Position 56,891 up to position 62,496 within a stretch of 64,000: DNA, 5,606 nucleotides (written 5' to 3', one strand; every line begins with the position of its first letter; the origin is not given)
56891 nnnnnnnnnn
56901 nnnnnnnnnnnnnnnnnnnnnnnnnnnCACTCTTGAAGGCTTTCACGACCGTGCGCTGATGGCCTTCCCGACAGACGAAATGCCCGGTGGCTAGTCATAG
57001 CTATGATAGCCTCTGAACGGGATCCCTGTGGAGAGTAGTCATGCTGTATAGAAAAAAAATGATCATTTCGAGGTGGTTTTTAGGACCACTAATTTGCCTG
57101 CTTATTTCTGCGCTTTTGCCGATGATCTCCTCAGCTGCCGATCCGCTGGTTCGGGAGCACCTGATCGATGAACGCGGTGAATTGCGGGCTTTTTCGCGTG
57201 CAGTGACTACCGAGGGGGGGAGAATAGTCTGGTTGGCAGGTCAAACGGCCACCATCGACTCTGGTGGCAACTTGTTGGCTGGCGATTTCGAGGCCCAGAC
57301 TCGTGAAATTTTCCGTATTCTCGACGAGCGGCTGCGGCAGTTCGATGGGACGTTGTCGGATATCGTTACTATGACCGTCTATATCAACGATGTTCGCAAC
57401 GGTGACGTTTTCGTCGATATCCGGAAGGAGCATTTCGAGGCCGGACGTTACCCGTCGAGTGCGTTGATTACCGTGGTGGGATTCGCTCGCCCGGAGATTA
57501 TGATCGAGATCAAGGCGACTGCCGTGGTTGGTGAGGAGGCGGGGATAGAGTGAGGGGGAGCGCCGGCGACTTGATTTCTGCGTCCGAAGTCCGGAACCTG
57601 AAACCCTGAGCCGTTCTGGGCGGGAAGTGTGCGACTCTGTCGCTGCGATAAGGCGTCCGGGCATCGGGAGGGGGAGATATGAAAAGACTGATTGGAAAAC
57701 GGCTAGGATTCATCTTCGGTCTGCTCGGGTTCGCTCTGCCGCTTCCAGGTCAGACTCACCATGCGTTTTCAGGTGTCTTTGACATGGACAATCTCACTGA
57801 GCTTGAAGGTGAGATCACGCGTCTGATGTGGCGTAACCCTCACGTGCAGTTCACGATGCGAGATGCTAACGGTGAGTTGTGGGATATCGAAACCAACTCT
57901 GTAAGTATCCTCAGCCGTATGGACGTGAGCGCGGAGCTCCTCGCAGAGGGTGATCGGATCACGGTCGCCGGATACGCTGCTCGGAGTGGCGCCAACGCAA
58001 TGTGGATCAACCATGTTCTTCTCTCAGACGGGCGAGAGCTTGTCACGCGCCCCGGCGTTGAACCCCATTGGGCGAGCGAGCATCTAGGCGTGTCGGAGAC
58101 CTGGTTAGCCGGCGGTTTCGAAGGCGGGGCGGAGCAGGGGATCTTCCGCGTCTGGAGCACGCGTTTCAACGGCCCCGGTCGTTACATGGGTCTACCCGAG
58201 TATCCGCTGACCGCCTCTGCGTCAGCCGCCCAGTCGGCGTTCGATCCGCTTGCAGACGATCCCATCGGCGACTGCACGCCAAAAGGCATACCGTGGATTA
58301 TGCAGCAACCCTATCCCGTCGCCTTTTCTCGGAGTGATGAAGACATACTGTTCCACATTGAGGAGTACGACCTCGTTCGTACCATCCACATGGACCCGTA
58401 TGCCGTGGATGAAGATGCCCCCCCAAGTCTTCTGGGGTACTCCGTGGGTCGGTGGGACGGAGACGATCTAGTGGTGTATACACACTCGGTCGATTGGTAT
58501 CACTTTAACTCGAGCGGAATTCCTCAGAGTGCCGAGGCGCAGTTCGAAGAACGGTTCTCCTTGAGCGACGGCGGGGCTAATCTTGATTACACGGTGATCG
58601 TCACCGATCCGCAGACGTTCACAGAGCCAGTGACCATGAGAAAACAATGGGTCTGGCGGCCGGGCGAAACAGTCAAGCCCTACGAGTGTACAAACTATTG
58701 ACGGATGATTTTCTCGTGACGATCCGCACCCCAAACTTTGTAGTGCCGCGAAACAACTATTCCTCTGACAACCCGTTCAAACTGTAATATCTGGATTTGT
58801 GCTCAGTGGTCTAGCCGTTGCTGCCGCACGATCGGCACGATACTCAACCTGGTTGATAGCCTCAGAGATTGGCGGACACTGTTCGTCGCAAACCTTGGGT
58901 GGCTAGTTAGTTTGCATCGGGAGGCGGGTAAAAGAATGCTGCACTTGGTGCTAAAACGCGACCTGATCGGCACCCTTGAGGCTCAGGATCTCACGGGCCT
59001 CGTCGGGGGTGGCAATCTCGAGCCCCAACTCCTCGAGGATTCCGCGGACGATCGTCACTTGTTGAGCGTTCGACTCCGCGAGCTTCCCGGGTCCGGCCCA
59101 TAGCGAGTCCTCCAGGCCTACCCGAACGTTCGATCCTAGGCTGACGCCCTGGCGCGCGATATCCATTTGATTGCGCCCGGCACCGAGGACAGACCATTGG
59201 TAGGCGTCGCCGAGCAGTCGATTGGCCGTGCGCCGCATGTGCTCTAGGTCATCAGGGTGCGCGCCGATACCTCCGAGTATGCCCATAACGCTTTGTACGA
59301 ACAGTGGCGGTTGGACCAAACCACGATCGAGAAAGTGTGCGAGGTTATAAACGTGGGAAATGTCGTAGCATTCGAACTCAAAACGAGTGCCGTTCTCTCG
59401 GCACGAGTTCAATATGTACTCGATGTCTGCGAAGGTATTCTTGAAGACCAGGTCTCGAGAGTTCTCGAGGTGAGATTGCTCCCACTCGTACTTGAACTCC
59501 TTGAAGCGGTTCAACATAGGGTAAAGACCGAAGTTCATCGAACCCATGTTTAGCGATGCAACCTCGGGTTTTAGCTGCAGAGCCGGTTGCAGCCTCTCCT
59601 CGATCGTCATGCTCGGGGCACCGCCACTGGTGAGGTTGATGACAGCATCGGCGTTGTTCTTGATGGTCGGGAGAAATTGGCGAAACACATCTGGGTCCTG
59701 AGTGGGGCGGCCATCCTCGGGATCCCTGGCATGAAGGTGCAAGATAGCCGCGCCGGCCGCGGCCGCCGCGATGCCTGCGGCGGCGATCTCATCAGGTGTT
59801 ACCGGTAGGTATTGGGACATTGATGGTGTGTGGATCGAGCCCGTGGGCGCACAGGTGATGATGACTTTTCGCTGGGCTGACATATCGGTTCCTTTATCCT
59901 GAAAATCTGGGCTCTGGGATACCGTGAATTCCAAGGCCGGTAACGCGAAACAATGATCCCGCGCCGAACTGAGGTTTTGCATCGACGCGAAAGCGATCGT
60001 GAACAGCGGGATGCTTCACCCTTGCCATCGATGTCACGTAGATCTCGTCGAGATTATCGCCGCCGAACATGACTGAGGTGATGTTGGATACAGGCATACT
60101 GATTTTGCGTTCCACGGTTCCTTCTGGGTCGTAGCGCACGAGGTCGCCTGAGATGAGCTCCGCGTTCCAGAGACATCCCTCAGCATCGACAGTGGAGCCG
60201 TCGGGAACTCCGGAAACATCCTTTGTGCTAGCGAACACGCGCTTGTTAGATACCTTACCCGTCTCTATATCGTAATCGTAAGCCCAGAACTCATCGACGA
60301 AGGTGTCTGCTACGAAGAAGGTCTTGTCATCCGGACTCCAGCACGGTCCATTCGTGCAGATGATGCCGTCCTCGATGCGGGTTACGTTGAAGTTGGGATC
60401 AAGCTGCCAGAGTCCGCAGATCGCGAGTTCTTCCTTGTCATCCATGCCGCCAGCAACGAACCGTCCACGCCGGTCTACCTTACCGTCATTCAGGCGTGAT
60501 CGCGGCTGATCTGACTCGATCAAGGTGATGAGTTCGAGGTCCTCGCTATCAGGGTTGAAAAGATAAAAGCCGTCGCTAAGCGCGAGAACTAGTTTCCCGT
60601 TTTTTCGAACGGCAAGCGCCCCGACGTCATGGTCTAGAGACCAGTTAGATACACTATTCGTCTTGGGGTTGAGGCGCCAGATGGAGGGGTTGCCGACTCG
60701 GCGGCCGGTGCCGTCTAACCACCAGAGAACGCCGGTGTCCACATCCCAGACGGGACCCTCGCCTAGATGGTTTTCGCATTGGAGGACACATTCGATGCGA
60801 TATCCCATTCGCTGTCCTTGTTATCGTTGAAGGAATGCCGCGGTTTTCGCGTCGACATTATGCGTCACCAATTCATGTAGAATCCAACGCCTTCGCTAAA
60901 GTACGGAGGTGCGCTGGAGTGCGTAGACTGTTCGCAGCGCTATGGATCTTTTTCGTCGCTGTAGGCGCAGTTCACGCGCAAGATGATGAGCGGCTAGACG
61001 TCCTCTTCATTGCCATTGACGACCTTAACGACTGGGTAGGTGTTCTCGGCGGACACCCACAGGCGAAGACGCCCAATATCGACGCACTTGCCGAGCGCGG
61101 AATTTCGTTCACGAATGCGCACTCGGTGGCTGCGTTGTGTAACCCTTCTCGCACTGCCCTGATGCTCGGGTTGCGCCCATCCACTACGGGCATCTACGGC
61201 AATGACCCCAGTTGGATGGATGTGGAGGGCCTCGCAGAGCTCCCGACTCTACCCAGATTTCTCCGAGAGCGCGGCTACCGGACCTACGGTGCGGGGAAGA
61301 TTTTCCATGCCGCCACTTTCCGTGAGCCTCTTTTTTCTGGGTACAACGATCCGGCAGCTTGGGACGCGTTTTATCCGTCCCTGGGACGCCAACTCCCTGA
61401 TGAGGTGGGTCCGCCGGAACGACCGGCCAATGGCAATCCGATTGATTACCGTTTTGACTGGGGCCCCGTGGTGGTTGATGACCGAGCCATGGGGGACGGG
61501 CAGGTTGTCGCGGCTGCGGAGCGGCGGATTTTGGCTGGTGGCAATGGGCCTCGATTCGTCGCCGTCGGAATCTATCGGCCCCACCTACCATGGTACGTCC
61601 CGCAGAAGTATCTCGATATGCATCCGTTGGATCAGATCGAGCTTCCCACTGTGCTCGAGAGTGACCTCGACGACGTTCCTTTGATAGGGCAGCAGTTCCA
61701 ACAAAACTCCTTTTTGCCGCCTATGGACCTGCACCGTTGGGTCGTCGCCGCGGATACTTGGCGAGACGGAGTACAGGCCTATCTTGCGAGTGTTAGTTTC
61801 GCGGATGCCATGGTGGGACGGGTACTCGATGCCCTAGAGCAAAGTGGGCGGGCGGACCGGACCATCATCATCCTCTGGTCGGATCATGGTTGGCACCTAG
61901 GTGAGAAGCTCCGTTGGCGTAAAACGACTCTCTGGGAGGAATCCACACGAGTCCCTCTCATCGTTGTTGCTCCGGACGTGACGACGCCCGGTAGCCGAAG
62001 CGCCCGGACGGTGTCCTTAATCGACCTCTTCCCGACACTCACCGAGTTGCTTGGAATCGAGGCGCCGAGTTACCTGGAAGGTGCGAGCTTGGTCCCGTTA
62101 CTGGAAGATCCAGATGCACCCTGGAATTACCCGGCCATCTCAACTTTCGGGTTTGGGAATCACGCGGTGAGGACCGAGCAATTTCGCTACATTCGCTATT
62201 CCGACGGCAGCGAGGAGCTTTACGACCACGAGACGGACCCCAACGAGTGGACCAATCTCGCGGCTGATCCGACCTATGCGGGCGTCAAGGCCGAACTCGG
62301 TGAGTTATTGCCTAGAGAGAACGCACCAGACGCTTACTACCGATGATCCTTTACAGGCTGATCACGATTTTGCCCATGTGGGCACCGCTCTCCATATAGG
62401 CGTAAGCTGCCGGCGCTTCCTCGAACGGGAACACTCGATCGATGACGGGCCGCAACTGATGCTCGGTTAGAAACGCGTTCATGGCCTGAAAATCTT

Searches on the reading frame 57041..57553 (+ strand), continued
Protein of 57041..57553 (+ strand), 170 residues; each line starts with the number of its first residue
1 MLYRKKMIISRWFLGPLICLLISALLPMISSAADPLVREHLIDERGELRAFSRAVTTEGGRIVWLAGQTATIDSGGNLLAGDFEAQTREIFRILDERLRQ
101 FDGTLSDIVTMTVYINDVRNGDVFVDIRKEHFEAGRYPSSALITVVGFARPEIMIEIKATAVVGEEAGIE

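Call 71: find_encoding_contigs(protein=P0351, flank=5000, max_places=1)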
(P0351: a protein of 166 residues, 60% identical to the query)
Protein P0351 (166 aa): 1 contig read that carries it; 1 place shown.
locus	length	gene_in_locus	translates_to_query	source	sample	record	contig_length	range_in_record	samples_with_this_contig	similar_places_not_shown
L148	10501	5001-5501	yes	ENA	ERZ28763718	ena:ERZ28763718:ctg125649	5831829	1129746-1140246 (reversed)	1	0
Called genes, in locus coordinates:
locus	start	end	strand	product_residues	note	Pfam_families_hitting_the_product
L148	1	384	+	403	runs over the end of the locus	-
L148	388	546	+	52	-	-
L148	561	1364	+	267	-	PF03781:FGE-sulfatase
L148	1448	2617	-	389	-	PF07592:DDE_Tnp_ISAZ013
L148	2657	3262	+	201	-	PF00652:Ricin_B_lectin (faint)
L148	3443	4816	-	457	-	PF13701:DDE_Tnp_1_4, PF01609:DDE_Tnp_1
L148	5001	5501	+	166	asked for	PF01042:Ribonuc_L-PSP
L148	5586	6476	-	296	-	PF00665:rve (faint), PF13683:rve_3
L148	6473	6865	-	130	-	PF01527:HTH_Tnp_1, PF13518:HTH_28 (weak)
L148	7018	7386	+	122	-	-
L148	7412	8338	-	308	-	PF13011:LZ_Tnp_IS481, PF13384:HTH_23, PF13518:HTH_28, PF13551:HTH_29 (weak), PF12728:HTH_17 (faint), PF13565:HTH_32 (weak), PF00665:rve, PF13683:rve_3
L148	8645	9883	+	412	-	PF07592:DDE_Tnp_ISAZ013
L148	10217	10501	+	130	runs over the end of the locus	PF01527:HTH_Tnp_1, PF13518:HTH_28 (weak)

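Call 72: find_encoding_contigs(protein=P0335, flank=5000, max_places=1)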
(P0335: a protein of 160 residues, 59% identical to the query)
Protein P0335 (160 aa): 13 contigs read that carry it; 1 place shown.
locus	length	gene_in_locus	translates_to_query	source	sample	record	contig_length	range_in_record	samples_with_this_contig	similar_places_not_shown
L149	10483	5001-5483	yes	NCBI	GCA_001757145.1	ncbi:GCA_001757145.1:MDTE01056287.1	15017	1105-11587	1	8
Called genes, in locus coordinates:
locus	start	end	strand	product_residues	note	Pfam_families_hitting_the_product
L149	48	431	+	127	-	PF19649:DUF6152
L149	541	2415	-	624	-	PF03600:CitMHS (weak), PF06808:DctM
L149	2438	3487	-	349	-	PF16868:NMT1_3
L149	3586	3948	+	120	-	PF04234:CopC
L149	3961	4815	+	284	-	PF05425:CopD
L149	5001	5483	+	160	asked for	PF01042:Ribonuc_L-PSP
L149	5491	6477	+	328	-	PF00135:COesterase (faint), PF20434:BD-FAE, PF07859:Abhydrolase_3, PF12697:Abhydrolase_6 (weak)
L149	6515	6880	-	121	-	PF19649:DUF6152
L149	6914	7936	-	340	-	-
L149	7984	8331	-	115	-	PF04972:BON (weak)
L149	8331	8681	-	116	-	-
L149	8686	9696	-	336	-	PF00941:FAD_binding_5, PF03450:CO_deh_flav_C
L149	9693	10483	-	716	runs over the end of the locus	PF01315:Ald_Xan_dh_C, PF02738:MoCoBD_1, PF20256:MoCoBD_2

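Call 73: find_encoding_contigs(protein=P0269, flank=5000, max_places=1)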
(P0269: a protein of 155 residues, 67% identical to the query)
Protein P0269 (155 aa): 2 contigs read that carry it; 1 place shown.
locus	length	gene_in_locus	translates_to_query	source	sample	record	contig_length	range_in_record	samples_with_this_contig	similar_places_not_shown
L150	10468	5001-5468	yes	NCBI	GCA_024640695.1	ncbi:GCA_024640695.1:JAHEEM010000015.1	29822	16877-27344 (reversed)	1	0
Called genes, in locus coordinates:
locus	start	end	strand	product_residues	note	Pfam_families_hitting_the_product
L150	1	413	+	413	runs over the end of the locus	PF25971:CzcB_N, PF25917:BSH_RND (weak), PF25919:BSH_CusB (weak), PF25973:BSH_CzcB, PF25954:Beta-barrel_RND_2 (weak), PF25975:CzcB_C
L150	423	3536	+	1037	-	PF00873:ACR_tran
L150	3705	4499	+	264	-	PF00106:adh_short, PF08659:KR (weak), PF13561:adh_short_C2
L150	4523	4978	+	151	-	PF13778:DUF4174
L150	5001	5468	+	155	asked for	PF01042:Ribonuc_L-PSP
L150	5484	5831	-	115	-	PF09955:DUF2189 (weak)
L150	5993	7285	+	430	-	PF24684:Vgb_lyase, PF21959:DUF6923 (faint), PF07494:Reg_prop (faint), PF08450:SGL (faint)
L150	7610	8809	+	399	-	PF03734:YkuD, PF17969:Ldt_C (faint)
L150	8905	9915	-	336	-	PF03401:TctC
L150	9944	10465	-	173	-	PF07331:TctB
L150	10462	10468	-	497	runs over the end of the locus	PF01970:TctA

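Call 78: search_protein_families(library=pfam, proteins=[L144:4130-4834:+, L149:6914-7936:-], max_evalue=0.001)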
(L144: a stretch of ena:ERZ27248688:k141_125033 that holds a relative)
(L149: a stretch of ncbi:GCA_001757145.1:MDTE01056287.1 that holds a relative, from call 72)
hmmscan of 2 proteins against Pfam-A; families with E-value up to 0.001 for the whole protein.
L144:4130-4834:+ (234 aa): 0 families

L149:6914-7936:- (340 aa): 0 families

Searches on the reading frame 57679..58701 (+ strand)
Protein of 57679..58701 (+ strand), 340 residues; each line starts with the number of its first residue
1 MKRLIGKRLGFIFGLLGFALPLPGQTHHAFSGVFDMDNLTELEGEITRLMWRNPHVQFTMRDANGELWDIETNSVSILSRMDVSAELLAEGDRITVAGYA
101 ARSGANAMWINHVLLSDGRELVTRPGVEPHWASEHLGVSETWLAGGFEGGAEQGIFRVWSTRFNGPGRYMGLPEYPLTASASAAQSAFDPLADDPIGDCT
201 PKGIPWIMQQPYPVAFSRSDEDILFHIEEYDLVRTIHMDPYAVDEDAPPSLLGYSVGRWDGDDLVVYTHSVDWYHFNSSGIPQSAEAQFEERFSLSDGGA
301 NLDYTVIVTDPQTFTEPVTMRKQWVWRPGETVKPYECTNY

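Call 3: search_protein_families(library=pfam, proteins=[window:57679-58701:+], max_evalue=0.01)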
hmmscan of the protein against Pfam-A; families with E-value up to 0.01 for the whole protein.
window:57679-58701:+ (340 aa): 1 family
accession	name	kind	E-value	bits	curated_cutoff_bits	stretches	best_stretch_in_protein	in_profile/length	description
PF19649.4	DUF6152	-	2.5e-14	53.6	27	1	23-106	8-94/98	Family of unknown function (DUF6152)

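Call 4: search_protein_families(library=ncbifam, proteins=[window:57679-58701:+], max_evalue=0.01)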
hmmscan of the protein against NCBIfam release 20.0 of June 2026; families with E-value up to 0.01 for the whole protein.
window:57679-58701:+ (340 aa): 0 families

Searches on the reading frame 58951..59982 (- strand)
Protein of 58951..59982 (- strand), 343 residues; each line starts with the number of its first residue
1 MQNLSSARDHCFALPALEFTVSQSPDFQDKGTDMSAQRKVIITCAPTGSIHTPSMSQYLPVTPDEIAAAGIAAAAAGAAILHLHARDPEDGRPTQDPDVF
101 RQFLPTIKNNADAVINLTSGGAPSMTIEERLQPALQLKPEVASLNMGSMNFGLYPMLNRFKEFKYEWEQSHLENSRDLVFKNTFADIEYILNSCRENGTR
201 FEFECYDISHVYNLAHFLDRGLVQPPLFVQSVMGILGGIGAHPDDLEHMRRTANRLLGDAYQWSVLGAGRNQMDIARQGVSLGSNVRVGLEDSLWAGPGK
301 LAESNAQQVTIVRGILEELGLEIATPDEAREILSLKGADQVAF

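Call 56: search_protein_families(library=pfam, proteins=[window:58951-59982:-], max_evalue=0.001)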
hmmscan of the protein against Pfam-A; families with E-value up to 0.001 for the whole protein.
window:58951-59982:- (343 aa): 1 family
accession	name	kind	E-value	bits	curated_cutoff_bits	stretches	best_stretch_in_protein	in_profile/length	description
PF05853.18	BKACE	-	1.2e-109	366.3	24.8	1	39-335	1-274/274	beta-keto acid cleavage enzyme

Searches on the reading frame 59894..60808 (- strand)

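Call 56: search_protein_families(library=pfam, proteins=[window:59894-60808:-], max_evalue=0.001)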
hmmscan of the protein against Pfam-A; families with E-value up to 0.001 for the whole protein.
window:59894-60808:- (304 aa): 1 family
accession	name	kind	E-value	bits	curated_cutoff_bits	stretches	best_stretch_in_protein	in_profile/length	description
PF08450.18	SGL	-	3.5e-75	253.2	26.3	1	15-261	1-245/246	SMP-30/Gluconolactonase/LRE-like region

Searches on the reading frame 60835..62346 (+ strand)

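Call 56: search_protein_families(library=pfam, proteins=[window:60835-62346:+], max_evalue=0.001)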
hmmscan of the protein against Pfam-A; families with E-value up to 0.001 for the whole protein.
window:60835-62346:+ (503 aa): 5 families
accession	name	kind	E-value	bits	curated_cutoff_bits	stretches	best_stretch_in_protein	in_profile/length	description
PF00884.28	Sulfatase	-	9.5e-47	160.2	25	1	56-408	3-301/301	Sulfatase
PF16347.10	SGSH_C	-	8.3e-19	68.7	29.3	1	357-492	2-148/154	N-sulphoglucosamine sulphohydrolase, C-terminal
PF01663.27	Phosphodiest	-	1.3e-09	38.5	23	0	77-124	18-66/342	Type I phosphodiesterase / nucleotide pyrophosphatase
PF02995.22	DUF229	-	0.00036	19.8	25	1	309-371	299-360/496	Protein of unknown function (DUF229)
PF01676.23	Metalloenzyme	-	0.00077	19.5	24.3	0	313-409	166-251/252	Metalloenzyme superfamily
